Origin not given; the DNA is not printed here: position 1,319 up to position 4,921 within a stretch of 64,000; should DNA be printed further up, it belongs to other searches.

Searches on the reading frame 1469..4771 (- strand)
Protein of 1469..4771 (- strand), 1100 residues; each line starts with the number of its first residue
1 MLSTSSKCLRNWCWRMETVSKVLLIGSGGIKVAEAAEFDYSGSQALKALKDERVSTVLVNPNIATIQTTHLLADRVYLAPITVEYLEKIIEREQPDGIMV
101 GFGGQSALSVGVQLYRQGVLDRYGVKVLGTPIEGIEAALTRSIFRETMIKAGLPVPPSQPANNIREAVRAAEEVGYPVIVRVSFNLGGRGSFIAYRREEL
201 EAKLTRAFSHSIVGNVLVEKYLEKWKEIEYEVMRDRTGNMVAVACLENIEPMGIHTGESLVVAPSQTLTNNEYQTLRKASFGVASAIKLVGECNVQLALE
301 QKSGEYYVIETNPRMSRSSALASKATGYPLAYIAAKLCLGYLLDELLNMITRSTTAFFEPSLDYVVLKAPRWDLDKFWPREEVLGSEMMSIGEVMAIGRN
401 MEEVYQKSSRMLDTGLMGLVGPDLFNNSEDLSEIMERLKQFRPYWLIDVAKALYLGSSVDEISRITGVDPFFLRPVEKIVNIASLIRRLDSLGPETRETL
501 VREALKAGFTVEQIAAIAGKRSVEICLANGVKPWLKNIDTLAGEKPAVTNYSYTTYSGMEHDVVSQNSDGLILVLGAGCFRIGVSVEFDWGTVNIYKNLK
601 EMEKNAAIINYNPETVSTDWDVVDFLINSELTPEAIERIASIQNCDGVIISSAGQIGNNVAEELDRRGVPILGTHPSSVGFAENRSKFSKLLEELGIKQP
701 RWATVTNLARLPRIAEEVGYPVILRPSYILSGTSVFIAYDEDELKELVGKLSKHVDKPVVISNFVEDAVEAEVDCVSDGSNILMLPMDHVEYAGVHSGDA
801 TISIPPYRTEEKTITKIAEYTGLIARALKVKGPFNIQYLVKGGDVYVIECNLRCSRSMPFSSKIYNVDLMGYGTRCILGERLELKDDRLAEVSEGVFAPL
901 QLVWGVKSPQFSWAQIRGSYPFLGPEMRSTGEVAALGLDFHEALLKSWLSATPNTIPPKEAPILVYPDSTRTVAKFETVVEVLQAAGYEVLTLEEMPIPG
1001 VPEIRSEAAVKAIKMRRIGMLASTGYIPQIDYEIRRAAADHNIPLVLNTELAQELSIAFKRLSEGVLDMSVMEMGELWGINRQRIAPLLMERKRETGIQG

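Call 105: search_protein_families(library=pfam, proteins=[window:1469-4771:-], max_evalue=0.0001)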
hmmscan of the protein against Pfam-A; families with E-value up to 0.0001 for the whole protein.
window:1469-4771:- (1100 aa): 10 families
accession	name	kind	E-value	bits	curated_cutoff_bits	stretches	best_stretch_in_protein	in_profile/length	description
PF02786.22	CPSase_L_D2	-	7.7e-94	313.6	19.8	2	141-345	2-210/211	Carbamoyl-phosphate synthase L chain, ATP binding domain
PF25596.1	CPSase_L_D1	-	3.6e-69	230.5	27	2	20-136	3-117/118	Carbamoyl phosphate synthase preATP-grasp domain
PF02222.28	ATP-grasp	-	1.7e-19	70.6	27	2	691-853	2-162/179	ATP-grasp domain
PF07478.18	Dala_Dala_lig_C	-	9.4e-15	55.1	24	2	169-320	30-183/204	D-ala D-ala ligase C-terminus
PF02787.25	CPSase_L_D3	-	2.5e-13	50.2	26.6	1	436-517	1-79/80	Carbamoyl-phosphate synthetase large chain, oligomerisation domain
PF01071.24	GARS_A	-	2.4e-09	37.7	27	1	689-799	6-121/194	Phosphoribosylglycinamide synthetase, ATP-grasp (A) domain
PF15632.11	ATPgrasp_Ter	-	1.1e-08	35.4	29.1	0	815-879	47-110/131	ATP-grasp in the biosynthetic pathway with Ter operon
PF08443.16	RimK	-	1.3e-07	31.9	21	0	682-776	1-93/188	RimK-like ATP-grasp domain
PF02655.19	ATP-grasp_3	-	2.2e-07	31.5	23.2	0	683-854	2-157/160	ATP-grasp domain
PF13549.11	ATP-grasp_5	-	8.9e-07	28.9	27.6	0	145-182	16-53/221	ATP-grasp domain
